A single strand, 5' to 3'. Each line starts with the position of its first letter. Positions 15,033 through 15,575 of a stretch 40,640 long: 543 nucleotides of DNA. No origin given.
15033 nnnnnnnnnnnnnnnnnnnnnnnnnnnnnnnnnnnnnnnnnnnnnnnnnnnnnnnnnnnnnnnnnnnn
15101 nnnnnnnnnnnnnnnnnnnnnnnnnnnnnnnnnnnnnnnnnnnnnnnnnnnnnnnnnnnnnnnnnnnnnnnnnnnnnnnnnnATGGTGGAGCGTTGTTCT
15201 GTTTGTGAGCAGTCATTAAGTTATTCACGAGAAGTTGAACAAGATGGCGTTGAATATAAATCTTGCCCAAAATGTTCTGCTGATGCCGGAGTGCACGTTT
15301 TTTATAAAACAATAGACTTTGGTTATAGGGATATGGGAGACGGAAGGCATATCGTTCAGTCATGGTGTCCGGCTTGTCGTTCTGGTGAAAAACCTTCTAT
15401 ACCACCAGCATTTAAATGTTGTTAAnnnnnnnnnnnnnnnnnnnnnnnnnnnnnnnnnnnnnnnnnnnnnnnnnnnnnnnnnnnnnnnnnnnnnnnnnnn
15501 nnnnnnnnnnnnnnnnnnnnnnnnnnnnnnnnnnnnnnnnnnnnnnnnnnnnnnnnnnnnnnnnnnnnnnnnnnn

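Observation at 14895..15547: Zinc-ribbon moron between antiterminator Q and the holin, bracketed by two terminators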

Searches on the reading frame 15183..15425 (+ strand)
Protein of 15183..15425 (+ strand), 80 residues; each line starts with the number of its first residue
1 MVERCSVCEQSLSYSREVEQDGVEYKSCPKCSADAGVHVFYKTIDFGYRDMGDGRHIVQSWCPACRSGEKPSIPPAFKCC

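Call 4: search_protein_families(library=pfam, proteins=[window:15183-15425:+], max_evalue=1)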
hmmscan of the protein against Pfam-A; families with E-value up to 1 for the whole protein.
window:15183-15425:+ (80 aa): 4 families
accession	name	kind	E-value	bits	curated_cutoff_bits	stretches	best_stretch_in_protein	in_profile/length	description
PF13453.11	Zn_ribbon_TFIIB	-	0.017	14.9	22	1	4-31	1-25/41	Transcription factor zinc-finger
PF25206.1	DUF7836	-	0.11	12.9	26.7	1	5-43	10-48/59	Domain of unknown function (DUF7836)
PF09723.15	Zn_ribbon_8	-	0.12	12.9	34.4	0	4-33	7-34/41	Zinc ribbon domain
PF11475.13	VP_N-CPKC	-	0.54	10.7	27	1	25-33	16-24/32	Virion protein N terminal domain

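Call 7: search_dna_similar(query=window:15183-15425:+, collection=phages, mode=protein, max_evalue=1, max_rows=30)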
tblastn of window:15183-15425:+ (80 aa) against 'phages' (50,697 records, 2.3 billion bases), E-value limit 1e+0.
No match.
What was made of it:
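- Tried and rejected: tblastn against 50,697 GenBank phage records found no match (call 7).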

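Call 12: find_homologous_proteins(query=window:15183-15422:+, max_evalue=0.01)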
Query window:15183-15422:+ (80 aa): 20 proteins with E <= 0.01 among 20 candidates.
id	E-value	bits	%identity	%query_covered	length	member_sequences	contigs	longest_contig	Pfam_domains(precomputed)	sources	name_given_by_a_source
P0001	4.6e-49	182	99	99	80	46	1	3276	-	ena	-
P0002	5.1e-48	178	96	100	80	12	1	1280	-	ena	-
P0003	3.5e-35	137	75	99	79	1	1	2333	-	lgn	-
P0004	3.7e-35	137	79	94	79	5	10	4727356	-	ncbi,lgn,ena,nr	ncbi:hypothetical protein MC77_020455 [Citrobacter koseri]|nr:hypothetical protein MC77_020455 [Citr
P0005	5.5e-34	133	76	94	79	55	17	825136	-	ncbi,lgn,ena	-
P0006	4.3e-33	131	72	94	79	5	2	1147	-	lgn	-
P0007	1.6e-32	129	75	94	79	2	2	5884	-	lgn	-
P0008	3.6e-32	128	71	94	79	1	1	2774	-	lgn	-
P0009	3.9e-32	128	72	95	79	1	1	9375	-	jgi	-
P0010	4.1e-31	124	71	95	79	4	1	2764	-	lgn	-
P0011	4.9e-31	124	69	94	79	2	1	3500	-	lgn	-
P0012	2.3e-30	122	64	98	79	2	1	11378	-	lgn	-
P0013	1.4e-29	119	68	94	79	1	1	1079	-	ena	-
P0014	1.0e-28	117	67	94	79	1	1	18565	-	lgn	-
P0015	4.3e-28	115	68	98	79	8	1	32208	-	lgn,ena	-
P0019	1.7e-22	97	81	73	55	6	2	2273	-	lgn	-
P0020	5.8e-21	92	57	94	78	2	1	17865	-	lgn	-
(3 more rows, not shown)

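Call 14: search_protein_families(library=phrogs, proteins=[window:15183-15422:+], max_evalue=1)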
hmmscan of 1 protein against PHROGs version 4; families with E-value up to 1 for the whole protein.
window:15183-15422:+ (80 aa): 10 families
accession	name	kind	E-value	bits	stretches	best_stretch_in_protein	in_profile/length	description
phrog_7682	-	unknown function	7.2e-60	200.1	1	1-80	1-80/80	-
phrog_19700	-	unknown function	0.00014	23.1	1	27-68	8-49/60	-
phrog_34160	-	unknown function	0.0073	17.5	1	26-69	134-175/197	-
phrog_9902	-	unknown function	0.025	15.1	1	8-34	52-78/210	-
phrog_6832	-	unknown function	0.11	13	0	28-47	20-40/58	-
phrog_9188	-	unknown function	0.15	13.3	1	8-34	21-47/70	-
phrog_6611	-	unknown function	0.22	12.6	1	23-70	139-178/180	-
phrog_31578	-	unknown function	0.45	11.4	1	46-53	5-12/29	-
phrog_6422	-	moron, auxiliary metabolic gene and host takeover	0.7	11.3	0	2-40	7-45/120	Lar-like restriction alleviation protein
phrog_21525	-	unknown function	0.91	11.1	0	4-33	73-101/108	-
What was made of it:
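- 15183..15425 (+): ORF80, an 80-aa two-zinc ribbon protein (WP_001306866.1; phrog_7682). phrog_7682 E 7e-60 (call 14).
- On PHROG 7682 (unknown function): E 7.2e-60, residues 1-80 aligned to profile positions 1-80 (call 14).
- On Lar-like restriction alleviation proteins: phrog_6422 scores E 0.7 with no stretch passing on its own (call 14).
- Closest known: Lar/Ral restriction-alleviation proteins of prophages. Different: The only similarity is a sub-threshold PHROG hit at E 0.7 (call 14).
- The Lar-like PHROG scores only E 0.7 (call 14).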

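Call 15: search_protein_families(library=ncbifam, proteins=[window:15183-15422:+], max_evalue=1)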
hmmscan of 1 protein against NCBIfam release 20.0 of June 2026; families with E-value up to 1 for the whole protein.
window:15183-15422:+ (80 aa): 3 families
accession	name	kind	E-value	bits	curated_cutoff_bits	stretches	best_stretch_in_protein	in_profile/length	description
TIGR02605.1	CxxC_CxxC_SSSS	subfamily_domain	0.00078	19.5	31.3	1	4-39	7-40/52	FmdB family zinc ribbon protein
NF003505.0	PRK05170.2-3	equivalog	0.053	13.3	206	1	14-71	71-127/164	YcgN family cysteine cluster protein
NF009623.0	PRK13130.1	equivalog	0.23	11.5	68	0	59-77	17-35/56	RNA-protein complex protein Nop10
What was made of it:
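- On Curated zinc-ribbon families (PF13453 Zn_ribbon_TFIIB, PF09723 Zn_ribbon_8, TIGR02605 FmdB): The scores are 14.9 bits against a cut-off of 22, 12.9 against 34.4, and 19.5 against 31.3 (calls 4, 15).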

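Call 16: search_protein_families(library=padloc, proteins=[window:15183-15422:+], max_evalue=1)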
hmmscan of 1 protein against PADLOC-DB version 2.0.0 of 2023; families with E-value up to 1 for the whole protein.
window:15183-15422:+ (80 aa): 0 families
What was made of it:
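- On Known anti-phage defence proteins (PADLOC-DB v2): Zero families matched at E <= 1 (call 16).
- It does not match any of the 5027 PADLOC defence models (call 16).
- Tried and rejected: Pfam, NCBIfam and PADLOC scans gave nothing above threshold (calls 4, 15, 16).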

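Call 19: find_encoding_contigs(protein=P0004, flank=5000, max_places=4)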
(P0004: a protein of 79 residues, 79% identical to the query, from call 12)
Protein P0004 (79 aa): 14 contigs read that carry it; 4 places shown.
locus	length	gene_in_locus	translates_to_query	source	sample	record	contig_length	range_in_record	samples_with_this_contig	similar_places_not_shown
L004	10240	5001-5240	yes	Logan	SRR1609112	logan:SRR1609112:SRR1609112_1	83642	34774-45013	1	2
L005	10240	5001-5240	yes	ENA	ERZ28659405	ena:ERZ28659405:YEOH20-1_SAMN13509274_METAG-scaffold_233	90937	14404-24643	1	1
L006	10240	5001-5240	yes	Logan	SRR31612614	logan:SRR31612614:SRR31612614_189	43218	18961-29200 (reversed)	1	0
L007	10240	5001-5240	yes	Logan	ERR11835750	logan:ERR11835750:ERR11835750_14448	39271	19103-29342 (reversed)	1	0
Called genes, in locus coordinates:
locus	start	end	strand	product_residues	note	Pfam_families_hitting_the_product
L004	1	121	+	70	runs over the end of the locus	-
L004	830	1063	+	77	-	PF06183:DinI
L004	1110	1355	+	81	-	-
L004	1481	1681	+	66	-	-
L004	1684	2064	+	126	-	PF05866:RusA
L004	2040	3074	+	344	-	PF06147:DUF968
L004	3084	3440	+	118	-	PF06530:Phage_antitermQ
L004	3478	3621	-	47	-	-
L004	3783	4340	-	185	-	PF06114:Peptidase_M78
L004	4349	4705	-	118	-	PF12844:HTH_19 (weak), PF13560:HTH_31 (weak), PF13413:HTH_25 (weak)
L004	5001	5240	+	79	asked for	-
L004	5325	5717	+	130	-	PF16931:Phage_holin_8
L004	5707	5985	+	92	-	PF05449:Phage_holin_3_7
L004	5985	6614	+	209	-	PF00182:Glyco_hydro_19 (weak)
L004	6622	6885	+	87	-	-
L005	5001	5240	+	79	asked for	-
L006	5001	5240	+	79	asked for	-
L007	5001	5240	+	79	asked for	-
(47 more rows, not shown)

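Call 20: find_encoding_contigs(protein=P0015, flank=5000, max_places=3)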
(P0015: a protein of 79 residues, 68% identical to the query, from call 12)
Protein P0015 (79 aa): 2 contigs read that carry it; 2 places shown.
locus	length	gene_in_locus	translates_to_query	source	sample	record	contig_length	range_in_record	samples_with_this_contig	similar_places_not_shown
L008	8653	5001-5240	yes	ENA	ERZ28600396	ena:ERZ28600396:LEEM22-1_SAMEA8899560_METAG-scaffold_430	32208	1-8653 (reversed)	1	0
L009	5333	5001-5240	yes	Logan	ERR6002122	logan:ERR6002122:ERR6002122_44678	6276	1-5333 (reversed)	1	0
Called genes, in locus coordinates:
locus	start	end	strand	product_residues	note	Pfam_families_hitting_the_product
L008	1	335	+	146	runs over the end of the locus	PF06069:PerC (weak)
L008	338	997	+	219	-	PF05063:MT-A70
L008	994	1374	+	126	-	PF05866:RusA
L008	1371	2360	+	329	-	PF06147:DUF968, PF16784:HNHc_6 (weak)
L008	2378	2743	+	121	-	PF06530:Phage_antitermQ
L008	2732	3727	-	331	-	PF04607:RelA_SpoT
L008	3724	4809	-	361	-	PF04245:NA37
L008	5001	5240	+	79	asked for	-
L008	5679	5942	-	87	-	-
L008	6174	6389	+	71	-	PF04971:Phage_holin_2_1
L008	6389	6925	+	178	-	PF00959:Phage_lysozyme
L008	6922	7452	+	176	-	-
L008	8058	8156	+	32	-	-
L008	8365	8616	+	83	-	-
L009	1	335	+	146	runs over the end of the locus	PF06069:PerC (weak)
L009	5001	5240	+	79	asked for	-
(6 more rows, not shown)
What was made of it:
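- The Q-to-holin interval in relatives is packed with conflict genes such as GmrSD+HEPN, RelA_SpoT+NA37 and M78+HTH (calls 19, 20).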

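Call 21: search_protein_representatives(protein=window:15183-15422:+)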
Query: 80 residues. Proteins with E-value up to 0.001 (for the whole library): 112; up to 1e-10: 20; up to 1e-30: 0. The best 112 are listed.
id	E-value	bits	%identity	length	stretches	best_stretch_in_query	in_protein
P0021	1.6e-20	88.8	58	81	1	5-73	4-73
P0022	8.4e-17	77.0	51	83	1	3-79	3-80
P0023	4.8e-16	74.6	50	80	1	4-79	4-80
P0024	1.9e-15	72.7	47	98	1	5-79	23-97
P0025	2.2e-15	72.4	52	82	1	17-79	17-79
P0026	1.1e-14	70.2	54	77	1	17-72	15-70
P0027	3.8e-14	68.5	54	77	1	5-79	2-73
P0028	7.9e-14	67.5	52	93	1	4-64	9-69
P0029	1.5e-13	66.6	52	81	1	5-79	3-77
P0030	9.1e-13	64.1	46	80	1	5-79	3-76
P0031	1.1e-12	63.9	52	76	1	5-79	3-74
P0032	1.7e-12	63.2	52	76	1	5-72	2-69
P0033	7.0e-12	61.3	58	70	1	20-69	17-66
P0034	1.3e-11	60.4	43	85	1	4-79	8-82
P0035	1.5e-11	60.3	47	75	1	4-79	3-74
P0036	1.7e-11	60.0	51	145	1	5-79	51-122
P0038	6.3e-11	58.2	44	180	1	4-77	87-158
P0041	1.8e-10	56.8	47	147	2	22-75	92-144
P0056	2.0e-08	50.2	52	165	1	4-70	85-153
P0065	1.5e-07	47.4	48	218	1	23-77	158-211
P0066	1.6e-07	47.4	44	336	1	5-77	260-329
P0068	2.7e-07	46.6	89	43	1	1-28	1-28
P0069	5.9e-07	45.5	48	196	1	5-69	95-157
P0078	3.3e-06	43.1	38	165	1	2-69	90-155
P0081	5.3e-06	42.5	44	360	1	1-75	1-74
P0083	6.1e-06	42.3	32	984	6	32-68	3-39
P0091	1.3e-05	41.3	44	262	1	8-69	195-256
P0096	2.3e-05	40.4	45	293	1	4-70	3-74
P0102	5.4e-05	39.3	39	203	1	3-79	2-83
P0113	1.9e-04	37.5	27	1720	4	20-62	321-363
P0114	2.5e-04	37.2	42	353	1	5-71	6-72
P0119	4.8e-04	36.3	43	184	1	14-66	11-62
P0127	6.4e-04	35.8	36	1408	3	38-70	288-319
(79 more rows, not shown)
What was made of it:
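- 20 clusters of 57-99% identity (all but one of 78-80 aa) and 112 representatives at the 50% level were found (calls 12, 21).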

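Call 22: predict_structure(alignment_id=A1)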
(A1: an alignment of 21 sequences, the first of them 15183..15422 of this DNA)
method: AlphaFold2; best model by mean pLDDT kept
length: 80 residues; sequences in the alignment: 21
mean_pLDDT: 84.1   pTM: 0.69
mean pLDDT of the five models: 84.1, 83.7, 76.7, 76.3, 76.2
residues with pLDDT >= 90: 27; 70-90: 46; 50-70: 6; < 50: 1
segments of 3 or more residues with pLDDT < 50: none
pLDDT, mean of each block of 10 residues (from residue 1): 86 90 91 91 86 82 69 80
secondary structure, 60 per line:
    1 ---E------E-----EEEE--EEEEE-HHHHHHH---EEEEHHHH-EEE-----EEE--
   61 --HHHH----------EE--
elements in order: E17-20 E23-27 H29-35 E39-42 H43-46 E48-50 E56-58 H63-66
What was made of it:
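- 15183..15425 (+): The AF2 model has pLDDT 84 (call 22).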

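Call 24: search_protein_families(library=pfam, proteins=[P0066, P0081, P0038, P0065, P0091, P0096, P0114, P0036, P0041, P0056], max_evalue=0.01)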
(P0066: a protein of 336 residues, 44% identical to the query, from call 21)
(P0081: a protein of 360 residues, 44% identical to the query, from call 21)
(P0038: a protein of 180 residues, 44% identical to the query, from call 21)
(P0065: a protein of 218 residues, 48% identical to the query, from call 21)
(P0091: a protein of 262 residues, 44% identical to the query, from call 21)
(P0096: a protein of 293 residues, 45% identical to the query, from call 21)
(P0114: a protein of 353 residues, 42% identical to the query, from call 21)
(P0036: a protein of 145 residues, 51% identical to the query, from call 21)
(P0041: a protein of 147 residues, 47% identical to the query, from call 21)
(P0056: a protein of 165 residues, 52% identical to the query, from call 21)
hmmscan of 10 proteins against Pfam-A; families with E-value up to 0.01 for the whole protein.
P0066 (336 aa): 0 families

P0081 (360 aa): 1 family
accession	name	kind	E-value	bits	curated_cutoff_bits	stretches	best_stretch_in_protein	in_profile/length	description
PF01844.29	HNH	-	3.2e-07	30.8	21.4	1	279-335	1-47/47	HNH endonuclease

P0038 (180 aa): 0 families

P0065 (218 aa): 0 families

P0091 (262 aa): 0 families

P0096 (293 aa): 1 family
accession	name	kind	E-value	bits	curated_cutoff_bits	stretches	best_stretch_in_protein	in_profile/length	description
PF01844.29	HNH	-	3e-06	27.7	21.4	1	216-270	1-45/47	HNH endonuclease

P0114 (353 aa): 2 families
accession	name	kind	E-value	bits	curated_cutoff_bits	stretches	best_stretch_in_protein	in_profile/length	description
PF01844.29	HNH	-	1.2e-05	25.8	21.4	1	282-337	1-46/47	HNH endonuclease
PF25144.1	Zn_ribbon_IFT122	-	0.0091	16.2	27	0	60-80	5-25/45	IFT122, zinc ribbon domain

P0036 (145 aa): 2 families
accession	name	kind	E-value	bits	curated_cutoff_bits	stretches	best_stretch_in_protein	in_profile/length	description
PF23548.1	Zn_ribbon_FGT1_2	-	0.0038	17.2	27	0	43-61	15-33/35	FORGETTER1 second zinc ribbon domain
PF12773.13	DZR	-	0.0084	16.7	27.3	0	50-78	14-33/45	Double zinc ribbon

P0041 (147 aa): 5 families
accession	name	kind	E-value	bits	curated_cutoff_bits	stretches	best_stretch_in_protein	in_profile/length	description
PF01381.28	HTH_3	-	1.6e-07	31.7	23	1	15-52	5-44/55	Helix-turn-helix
PF13560.12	HTH_31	-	0.00012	22.8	27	1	7-51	2-49/64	Helix-turn-helix domain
PF00376.29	MerR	-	0.00061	20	28.2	1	22-41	4-23/38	MerR family regulatory protein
PF13518.12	HTH_28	-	0.001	19.6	25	1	10-40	5-35/52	Helix-turn-helix domain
PF13411.12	MerR_1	-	0.001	19.6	21.6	1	21-46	4-29/69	MerR HTH family regulatory protein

P0056 (165 aa): 0 families

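Call 25: fold_search(model_id=the predicted structure, library=pdb)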
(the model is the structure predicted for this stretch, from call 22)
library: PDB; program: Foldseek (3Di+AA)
matches with E <= 10: 65; with E <= 0.001: 0
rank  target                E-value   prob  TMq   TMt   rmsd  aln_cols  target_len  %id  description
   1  9ybq_G                2.6e+00  0.08  0.16  0.05   7.6        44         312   16  Vibrio cholerae protein FrhA peptid-binding domain and adjacent split domain (S1127-F1439) in complex with peptide AGY (released 2025-12-03)
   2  1jva_B                2.9e+00  0.08  0.17  0.04   8.6        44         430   18  CRYSTAL STRUCTURE OF THE VMA1-DERIVED ENDONUCLEASE BEARING THE N AND C EXTEIN PROPEPTIDES (released 2002-08-29)
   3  1jva_A                2.9e+00  0.04  0.14  0.04   8.4        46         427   20  CRYSTAL STRUCTURE OF THE VMA1-DERIVED ENDONUCLEASE BEARING THE N AND C EXTEIN PROPEPTIDES (released 2002-08-29)
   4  9y9w_A                3.1e+00  0.08  0.16  0.05   7.6        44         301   16  Vibrio cholerae protein FrhA peptid-binding domain and adjacent split domain (S1127-F1439) in complex with peptide AGW (released 2025-12-03)
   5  1tu2_MODEL_1_B        3.6e+00  0.03  0.22  0.09   8.9        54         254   15  THE COMPLEX OF NOSTOC CYTOCHROME F AND PLASTOCYANIN DETERMIN WITH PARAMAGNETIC NMR. BASED ON THE STRUCTURES OF (released 2005-03-01)
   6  8y6b_D                4.0e+00  0.09  0.27  0.06   6.0        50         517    8  Structure of human LGI1-ADAM22 complex in space group P212121 (released 2024-02-14)
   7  9ybq_A                4.3e+00  0.06  0.16  0.05   7.6        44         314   16  Vibrio cholerae protein FrhA peptid-binding domain and adjacent split domain (S1127-F1439) in complex with peptide AGY (released 2025-12-03)
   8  3ejh_B                4.3e+00  0.06  0.22  0.21   3.7        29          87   28  Crystal Structure of the Fibronectin 8-9FnI Domain Pair in Complex with a Type-I Collagen Peptide (released 2009-02-03)
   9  9fia_Bh               4.3e+00  0.04  0.16  0.09   9.2        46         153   15  SSU(body) structure derived from the SSU sample of the mitoribosome from T. gondii. (released 2024-12-11)
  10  3ga2                  4.6e+00  0.08  0.23  0.08   6.4        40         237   25  Crystal structure of the Endonuclease_V (BSU36170) from Bacillus subtilis, Northeast Structural Genomics Consortium Targ (released 2009-02-24)
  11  1um2_B                4.6e+00  0.05  0.16  0.04   8.5        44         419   18  Crystal Structure of the Vma1-Derived Endonuclease with the Ligated Extein Segment (released 2004-09-22)
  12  3ejh_A                4.9e+00  0.06  0.23  0.20   3.5        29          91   28  Crystal Structure of the Fibronectin 8-9FnI Domain Pair in Complex with a Type-I Collagen Peptide (released 2009-02-03)
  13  8hq2_D                4.9e+00  0.03  0.22  0.04   9.5        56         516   12  Crystal structure of human ADAM22 in complex with human LGI1 mutant (released 2023-12-13)
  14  9efe_C                4.9e+00  0.02  0.18  0.15   8.9        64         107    9  Crystal Structure in space group P21 of a nucleoid-associated protein (UBP) from Sulfolobus islandicus. (released 2025-06-11)
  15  1gpp                  5.2e+00  0.06  0.17  0.07   9.1        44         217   18  Crystal structure of the S.cerevisiae Homing Endonuclease PI-SceI Domain I (released 2002-09-19)
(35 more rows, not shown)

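Call 28: find_encoding_contigs(protein=P0020, flank=5000, max_places=2)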
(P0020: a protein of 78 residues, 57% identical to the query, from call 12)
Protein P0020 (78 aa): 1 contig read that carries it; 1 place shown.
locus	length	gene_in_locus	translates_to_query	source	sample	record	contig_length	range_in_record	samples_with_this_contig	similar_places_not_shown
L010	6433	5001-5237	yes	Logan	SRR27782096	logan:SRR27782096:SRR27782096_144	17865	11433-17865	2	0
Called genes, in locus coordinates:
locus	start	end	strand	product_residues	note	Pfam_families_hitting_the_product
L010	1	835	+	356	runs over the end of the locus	PF04492:Phage_rep_O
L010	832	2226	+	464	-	PF00772:DnaB, PF03796:DnaB_C, PF06745:ATPase (weak), PF13481:AAA_25 (weak)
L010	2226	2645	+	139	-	-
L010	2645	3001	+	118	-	PF05866:RusA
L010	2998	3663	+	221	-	PF27659:CHP02642 (weak), PF03589:Antiterm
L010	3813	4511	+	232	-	-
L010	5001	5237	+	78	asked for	-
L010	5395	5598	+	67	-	PF04971:Phage_holin_2_1, PF16080:Phage_holin_2_3 (weak)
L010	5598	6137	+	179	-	PF00959:Phage_lysozyme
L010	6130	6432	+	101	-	?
